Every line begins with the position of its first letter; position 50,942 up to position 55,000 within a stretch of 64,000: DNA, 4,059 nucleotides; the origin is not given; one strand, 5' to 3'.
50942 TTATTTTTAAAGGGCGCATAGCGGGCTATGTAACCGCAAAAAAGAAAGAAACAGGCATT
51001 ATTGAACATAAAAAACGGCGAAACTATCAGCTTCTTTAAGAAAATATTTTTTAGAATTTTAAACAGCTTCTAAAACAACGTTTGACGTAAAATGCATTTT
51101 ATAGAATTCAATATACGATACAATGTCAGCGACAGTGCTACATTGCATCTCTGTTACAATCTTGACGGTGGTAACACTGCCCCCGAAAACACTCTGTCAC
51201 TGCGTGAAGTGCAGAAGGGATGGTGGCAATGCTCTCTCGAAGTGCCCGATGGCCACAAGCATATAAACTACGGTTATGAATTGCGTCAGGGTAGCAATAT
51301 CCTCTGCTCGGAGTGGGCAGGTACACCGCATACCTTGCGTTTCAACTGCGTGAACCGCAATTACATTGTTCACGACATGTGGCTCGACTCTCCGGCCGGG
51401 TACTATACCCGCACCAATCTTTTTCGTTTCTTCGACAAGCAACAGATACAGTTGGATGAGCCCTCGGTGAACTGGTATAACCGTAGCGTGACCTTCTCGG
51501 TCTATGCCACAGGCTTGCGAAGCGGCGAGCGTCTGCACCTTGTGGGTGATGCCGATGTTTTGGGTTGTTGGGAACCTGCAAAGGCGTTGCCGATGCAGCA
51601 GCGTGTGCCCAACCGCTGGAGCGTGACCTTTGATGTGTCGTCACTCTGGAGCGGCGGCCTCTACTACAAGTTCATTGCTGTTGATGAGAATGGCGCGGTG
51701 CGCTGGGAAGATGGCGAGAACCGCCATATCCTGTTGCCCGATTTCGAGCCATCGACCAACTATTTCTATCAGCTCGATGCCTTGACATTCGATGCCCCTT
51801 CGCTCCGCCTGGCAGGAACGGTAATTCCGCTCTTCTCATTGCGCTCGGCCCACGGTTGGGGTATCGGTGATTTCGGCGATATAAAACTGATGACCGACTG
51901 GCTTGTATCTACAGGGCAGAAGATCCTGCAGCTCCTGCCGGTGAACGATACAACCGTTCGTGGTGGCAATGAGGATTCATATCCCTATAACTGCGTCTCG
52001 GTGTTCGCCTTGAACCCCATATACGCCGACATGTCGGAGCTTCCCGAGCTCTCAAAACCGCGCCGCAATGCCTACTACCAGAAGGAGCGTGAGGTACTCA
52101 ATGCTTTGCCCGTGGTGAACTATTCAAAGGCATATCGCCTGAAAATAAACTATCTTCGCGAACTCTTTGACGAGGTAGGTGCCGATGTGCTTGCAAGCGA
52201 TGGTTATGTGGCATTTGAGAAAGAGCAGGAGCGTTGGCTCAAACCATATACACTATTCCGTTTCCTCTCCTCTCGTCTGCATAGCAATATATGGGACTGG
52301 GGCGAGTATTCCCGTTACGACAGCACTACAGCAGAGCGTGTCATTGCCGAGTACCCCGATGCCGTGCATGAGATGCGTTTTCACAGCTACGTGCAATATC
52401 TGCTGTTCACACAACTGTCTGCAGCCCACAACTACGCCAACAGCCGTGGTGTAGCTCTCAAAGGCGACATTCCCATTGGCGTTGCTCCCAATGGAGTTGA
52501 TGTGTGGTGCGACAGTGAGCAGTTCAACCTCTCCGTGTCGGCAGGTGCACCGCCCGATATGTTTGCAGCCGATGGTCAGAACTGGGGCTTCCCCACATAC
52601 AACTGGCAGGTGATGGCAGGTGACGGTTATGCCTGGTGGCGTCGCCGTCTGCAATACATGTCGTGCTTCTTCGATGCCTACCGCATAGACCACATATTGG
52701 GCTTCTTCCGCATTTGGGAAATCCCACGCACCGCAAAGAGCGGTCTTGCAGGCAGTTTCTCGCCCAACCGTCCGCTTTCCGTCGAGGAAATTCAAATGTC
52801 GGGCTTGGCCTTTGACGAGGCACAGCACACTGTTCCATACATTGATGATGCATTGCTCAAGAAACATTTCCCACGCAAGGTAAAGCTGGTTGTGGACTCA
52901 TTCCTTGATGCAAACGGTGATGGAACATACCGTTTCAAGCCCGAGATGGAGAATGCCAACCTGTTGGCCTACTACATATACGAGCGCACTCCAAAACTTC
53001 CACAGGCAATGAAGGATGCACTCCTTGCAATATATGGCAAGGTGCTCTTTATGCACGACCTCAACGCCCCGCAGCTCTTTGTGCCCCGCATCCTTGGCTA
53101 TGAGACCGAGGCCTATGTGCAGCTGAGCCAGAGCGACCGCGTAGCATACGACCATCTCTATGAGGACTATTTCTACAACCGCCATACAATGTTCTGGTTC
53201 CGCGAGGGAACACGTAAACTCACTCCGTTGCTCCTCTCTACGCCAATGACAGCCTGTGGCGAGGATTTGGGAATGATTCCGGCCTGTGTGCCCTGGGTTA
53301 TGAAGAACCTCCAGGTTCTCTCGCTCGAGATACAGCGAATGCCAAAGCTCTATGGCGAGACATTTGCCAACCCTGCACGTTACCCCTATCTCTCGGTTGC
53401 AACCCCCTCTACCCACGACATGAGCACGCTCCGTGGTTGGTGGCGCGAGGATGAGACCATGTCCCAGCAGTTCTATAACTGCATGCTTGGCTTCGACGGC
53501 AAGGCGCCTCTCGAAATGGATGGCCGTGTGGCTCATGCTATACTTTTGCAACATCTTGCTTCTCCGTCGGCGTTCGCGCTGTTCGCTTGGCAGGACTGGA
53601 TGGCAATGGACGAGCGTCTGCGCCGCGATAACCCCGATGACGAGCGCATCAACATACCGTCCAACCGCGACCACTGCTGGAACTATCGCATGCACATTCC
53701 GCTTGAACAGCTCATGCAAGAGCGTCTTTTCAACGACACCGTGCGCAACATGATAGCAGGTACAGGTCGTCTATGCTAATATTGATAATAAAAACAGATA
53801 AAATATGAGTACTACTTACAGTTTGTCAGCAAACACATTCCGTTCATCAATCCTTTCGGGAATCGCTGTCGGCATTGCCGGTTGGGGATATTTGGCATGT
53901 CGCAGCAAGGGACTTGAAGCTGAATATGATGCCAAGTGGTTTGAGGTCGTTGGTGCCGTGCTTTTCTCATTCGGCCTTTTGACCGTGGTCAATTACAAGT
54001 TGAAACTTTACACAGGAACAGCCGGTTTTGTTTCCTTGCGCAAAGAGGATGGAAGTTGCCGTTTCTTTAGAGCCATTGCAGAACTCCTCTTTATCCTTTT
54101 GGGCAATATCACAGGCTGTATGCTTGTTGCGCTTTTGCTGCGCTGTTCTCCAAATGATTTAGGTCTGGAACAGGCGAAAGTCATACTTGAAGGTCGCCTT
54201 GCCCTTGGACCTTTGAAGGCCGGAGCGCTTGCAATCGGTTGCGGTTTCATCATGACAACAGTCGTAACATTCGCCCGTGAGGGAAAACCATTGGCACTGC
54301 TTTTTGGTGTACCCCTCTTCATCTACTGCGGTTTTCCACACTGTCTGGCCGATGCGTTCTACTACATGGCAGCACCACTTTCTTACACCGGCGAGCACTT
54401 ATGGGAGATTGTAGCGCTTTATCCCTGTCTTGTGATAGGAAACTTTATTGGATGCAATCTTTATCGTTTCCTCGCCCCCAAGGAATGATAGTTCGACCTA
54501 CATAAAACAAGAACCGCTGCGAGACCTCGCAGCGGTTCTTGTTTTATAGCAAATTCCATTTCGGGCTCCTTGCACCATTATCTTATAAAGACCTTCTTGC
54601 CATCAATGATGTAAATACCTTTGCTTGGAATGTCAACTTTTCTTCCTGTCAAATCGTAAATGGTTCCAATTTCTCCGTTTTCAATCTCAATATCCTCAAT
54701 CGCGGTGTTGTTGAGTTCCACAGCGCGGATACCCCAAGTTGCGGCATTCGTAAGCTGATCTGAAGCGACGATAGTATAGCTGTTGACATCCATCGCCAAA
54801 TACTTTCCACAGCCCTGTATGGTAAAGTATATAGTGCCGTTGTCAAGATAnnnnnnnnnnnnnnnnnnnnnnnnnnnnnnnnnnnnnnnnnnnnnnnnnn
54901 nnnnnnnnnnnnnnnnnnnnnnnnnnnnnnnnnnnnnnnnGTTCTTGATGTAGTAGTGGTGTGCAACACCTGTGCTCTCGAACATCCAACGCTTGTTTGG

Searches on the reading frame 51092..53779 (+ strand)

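Call 76: search_protein_families(library=pfam, proteins=[window:51092-53779:+], max_evalue=0.0001)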
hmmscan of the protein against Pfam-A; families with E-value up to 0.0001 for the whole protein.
window:51092-53779:+ (895 aa): 2 families
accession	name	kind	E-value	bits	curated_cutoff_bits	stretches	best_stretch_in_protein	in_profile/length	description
PF02446.23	Glyco_hydro_77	-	2.2e-136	455.9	25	1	245-868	1-460/465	4-alpha-glucanotransferase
PF00686.25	CBM_20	-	5.9e-15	55.3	23.3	1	132-216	3-88/97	Starch binding domain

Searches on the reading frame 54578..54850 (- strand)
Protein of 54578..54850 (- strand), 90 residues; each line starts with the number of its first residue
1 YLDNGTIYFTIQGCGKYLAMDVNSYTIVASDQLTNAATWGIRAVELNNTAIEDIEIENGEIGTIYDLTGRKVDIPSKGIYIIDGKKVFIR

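Call 49: search_protein_families(library=ncbifam, proteins=[window:54578-54850:-], max_evalue=10)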
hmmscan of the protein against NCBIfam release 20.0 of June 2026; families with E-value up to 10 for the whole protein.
window:54578-54850:- (90 aa): 1 family
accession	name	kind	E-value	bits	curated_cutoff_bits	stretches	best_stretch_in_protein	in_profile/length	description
TIGR01728.1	SsuA_fam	subfamily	0.15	11.2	163.5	1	36-78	67-112/290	aliphatic sulfonate ABC transporter substrate-binding protein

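Call 50: search_protein_families(library=pfam, proteins=[window:54578-54850:-], max_evalue=10)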
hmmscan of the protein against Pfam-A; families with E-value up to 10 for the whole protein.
window:54578-54850:- (90 aa): 0 families
